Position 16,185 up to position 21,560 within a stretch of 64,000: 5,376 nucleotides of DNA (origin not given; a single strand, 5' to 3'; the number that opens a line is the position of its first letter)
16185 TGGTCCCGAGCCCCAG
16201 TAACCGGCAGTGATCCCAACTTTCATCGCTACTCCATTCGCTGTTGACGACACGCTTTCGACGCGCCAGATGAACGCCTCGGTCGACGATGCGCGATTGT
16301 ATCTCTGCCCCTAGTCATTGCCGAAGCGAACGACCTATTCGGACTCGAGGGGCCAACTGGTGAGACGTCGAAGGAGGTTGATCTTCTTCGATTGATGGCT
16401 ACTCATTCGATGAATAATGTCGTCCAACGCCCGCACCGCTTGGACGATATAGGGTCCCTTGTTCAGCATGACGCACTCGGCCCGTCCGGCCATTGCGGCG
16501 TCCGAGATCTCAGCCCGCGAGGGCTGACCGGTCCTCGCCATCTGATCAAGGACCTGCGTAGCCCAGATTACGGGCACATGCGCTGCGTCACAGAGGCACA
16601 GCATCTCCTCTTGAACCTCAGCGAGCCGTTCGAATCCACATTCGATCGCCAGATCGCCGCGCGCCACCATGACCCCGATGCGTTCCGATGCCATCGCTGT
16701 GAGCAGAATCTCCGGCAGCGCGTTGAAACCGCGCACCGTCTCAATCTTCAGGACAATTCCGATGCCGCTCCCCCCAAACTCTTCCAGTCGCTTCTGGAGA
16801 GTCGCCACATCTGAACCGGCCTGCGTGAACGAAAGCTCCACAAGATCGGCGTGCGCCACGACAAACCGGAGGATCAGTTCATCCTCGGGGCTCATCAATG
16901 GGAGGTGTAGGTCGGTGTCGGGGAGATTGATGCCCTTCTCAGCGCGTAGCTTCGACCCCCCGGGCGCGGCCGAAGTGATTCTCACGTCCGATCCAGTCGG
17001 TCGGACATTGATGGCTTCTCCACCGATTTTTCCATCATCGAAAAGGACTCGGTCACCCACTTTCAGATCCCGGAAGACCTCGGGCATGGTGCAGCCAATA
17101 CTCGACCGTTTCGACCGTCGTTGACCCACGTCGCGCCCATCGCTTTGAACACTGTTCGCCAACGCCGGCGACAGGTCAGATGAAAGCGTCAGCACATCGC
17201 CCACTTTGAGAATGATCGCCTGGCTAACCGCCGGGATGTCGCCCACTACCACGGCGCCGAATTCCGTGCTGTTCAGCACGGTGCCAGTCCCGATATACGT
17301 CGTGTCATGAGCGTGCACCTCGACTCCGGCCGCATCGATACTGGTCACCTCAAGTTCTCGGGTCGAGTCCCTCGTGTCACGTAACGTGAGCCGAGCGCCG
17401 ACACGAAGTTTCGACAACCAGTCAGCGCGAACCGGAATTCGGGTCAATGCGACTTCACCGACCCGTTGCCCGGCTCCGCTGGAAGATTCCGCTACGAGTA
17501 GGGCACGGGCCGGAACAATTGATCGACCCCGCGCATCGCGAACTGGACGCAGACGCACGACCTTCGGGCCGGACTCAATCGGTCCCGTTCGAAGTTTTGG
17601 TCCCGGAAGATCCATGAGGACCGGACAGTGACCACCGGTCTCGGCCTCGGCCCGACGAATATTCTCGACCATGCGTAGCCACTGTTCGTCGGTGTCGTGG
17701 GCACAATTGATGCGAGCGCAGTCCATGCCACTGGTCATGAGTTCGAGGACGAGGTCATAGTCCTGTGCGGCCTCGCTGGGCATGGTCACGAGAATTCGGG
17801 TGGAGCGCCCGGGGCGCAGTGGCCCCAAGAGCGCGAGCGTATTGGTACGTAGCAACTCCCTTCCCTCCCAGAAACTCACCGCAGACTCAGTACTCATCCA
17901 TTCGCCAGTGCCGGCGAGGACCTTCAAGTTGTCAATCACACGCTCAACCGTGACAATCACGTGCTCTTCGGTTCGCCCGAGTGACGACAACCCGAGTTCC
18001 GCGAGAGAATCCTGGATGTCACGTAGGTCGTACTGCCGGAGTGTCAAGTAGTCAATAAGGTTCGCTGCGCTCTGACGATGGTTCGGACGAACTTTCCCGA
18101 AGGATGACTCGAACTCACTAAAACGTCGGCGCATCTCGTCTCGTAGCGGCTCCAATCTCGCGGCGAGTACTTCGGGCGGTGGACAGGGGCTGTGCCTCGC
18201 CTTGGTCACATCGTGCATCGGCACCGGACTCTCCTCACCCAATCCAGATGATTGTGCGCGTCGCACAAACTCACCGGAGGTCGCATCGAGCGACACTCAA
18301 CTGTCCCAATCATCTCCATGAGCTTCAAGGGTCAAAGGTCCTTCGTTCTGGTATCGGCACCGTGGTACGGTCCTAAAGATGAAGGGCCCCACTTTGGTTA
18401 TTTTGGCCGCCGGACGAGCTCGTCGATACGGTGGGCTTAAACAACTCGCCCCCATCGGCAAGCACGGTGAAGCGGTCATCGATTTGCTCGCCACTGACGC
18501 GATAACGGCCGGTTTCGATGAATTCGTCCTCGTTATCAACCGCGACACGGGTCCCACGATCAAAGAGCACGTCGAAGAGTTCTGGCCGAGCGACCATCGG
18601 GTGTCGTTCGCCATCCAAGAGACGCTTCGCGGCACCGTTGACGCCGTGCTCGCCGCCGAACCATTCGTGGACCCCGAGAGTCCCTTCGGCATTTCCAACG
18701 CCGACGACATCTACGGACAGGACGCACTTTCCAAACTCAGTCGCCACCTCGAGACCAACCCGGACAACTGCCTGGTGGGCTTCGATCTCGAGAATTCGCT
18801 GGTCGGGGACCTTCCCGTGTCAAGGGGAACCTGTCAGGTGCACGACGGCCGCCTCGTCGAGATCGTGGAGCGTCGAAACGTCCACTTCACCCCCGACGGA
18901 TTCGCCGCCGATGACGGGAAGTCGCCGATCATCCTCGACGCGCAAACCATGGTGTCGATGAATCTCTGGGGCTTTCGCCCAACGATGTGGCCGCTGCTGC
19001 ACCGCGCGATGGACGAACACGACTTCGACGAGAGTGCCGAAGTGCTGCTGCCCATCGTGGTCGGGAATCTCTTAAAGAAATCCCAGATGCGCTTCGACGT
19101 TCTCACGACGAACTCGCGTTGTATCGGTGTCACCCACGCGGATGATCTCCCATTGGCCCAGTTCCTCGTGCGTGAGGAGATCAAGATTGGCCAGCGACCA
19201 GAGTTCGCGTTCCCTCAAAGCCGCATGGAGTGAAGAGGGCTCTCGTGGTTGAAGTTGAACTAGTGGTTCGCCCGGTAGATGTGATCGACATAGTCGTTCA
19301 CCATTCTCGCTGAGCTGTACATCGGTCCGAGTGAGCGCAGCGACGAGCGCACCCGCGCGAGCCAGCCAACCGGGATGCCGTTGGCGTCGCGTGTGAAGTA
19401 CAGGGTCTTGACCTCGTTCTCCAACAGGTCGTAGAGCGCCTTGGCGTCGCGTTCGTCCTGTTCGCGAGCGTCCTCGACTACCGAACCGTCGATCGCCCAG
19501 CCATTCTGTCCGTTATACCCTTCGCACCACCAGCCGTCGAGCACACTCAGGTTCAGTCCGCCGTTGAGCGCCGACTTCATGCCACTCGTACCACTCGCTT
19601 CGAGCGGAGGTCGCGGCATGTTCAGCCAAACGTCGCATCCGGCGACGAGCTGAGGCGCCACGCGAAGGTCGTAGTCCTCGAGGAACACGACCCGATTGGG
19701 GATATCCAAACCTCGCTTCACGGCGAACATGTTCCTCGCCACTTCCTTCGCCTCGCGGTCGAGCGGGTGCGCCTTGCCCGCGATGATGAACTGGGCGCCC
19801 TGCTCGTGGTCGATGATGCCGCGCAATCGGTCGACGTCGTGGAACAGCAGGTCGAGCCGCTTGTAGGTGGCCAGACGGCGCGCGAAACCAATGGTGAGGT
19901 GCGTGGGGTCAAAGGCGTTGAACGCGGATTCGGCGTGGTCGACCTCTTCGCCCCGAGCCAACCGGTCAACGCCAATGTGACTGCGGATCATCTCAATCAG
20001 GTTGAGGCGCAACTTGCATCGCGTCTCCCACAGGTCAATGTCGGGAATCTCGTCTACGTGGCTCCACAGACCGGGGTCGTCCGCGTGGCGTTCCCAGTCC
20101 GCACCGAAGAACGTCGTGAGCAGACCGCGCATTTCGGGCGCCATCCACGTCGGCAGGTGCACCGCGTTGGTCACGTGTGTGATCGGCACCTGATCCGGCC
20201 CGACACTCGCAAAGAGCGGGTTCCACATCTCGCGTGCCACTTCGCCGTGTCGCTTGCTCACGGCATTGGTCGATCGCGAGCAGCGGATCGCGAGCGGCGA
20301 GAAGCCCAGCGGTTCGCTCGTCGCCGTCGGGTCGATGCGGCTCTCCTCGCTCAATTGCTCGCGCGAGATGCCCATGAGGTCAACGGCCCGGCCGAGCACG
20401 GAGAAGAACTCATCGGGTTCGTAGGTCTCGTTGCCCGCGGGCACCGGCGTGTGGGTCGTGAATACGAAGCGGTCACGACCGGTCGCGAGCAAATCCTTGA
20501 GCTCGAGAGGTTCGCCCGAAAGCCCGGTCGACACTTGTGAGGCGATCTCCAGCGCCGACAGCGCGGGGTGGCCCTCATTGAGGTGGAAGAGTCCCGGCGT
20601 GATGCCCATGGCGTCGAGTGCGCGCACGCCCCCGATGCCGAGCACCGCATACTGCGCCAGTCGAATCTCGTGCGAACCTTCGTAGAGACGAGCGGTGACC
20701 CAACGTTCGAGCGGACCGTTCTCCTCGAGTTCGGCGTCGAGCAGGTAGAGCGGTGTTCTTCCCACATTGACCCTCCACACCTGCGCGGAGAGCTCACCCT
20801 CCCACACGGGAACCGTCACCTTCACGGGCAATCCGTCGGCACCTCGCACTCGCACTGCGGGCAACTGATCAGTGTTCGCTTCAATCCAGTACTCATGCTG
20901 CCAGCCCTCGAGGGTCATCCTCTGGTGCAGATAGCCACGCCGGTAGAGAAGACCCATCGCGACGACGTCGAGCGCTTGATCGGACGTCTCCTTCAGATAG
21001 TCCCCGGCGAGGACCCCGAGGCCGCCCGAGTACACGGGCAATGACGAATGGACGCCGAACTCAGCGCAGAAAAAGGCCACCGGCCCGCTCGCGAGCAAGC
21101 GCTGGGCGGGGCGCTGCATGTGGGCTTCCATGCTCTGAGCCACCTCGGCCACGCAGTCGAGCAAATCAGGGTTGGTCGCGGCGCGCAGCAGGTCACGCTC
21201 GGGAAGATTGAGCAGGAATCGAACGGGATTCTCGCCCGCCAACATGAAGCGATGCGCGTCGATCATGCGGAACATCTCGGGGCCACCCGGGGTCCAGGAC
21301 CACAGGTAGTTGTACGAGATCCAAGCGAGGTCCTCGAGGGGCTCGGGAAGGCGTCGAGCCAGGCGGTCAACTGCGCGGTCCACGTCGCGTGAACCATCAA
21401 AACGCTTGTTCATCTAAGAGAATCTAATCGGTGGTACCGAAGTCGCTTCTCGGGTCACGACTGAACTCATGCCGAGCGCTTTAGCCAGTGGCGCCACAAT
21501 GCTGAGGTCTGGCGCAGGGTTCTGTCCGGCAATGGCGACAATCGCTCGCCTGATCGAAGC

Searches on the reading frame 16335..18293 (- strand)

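Call 13: search_protein_families(library=pfam, proteins=[window:16335-18293:-], max_evalue=0.001)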
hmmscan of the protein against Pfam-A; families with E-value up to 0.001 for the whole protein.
window:16335-18293:- (652 aa): 1 family
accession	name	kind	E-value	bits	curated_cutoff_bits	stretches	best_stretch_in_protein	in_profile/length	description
PF00224.27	PK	-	5e-53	180.7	30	2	392-611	102-315/328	Pyruvate kinase, barrel domain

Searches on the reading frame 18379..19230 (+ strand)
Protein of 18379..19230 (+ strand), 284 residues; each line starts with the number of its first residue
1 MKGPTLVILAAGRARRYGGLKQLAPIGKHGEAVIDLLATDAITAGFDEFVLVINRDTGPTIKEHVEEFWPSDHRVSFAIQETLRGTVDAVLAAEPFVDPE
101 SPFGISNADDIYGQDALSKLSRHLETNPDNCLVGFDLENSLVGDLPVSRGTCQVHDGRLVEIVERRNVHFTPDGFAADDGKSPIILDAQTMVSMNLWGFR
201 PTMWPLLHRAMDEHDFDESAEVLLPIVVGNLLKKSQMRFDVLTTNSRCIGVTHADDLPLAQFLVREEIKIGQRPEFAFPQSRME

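Call 61: search_protein_families(library=pfam, proteins=[window:18379-19230:+], max_evalue=0.00001)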
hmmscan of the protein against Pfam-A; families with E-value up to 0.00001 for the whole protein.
window:18379-19230:+ (284 aa): 2 families
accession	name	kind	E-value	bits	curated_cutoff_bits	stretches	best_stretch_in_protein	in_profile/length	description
PF12804.13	NTP_transf_3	-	1.4e-09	38.8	27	1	7-133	2-120/160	MobA-like NTP transferase domain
PF00483.29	NTP_transferase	-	8.1e-09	35.8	21.2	1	7-128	3-129/245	Nucleotidyl transferase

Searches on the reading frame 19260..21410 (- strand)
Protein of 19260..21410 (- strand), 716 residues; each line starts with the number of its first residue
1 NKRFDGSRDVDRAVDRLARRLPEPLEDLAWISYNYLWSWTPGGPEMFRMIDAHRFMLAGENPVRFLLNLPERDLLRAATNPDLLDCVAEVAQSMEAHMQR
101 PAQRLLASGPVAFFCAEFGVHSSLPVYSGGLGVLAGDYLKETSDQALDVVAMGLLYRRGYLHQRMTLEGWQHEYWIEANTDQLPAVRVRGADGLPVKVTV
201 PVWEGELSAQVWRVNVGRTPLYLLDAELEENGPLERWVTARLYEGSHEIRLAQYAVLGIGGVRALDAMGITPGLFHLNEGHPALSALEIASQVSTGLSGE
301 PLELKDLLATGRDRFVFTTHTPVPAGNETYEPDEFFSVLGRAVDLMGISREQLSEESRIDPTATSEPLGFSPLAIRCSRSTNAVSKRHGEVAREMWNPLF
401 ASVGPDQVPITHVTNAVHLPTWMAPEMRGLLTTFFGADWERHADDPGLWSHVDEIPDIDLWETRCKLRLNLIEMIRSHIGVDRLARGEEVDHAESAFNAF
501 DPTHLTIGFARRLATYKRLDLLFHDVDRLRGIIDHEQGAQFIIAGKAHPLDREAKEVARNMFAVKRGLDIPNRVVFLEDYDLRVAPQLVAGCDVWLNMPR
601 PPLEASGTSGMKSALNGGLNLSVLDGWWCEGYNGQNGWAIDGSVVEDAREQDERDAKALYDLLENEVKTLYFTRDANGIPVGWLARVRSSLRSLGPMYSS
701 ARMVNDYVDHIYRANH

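Call 61: search_protein_families(library=pfam, proteins=[window:19260-21410:-], max_evalue=0.00001)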
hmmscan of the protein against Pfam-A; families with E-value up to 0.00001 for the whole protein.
window:19260-21410:- (716 aa): 2 families
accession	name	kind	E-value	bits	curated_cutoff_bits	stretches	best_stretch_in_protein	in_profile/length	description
PF00343.26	Phosphorylase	-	4.8e-22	78.5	27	1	275-628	220-581/713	Carbohydrate phosphorylase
PF11897.13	DUF3417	-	1e-20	74.6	25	1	21-124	1-109/109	Protein of unknown function (DUF3417)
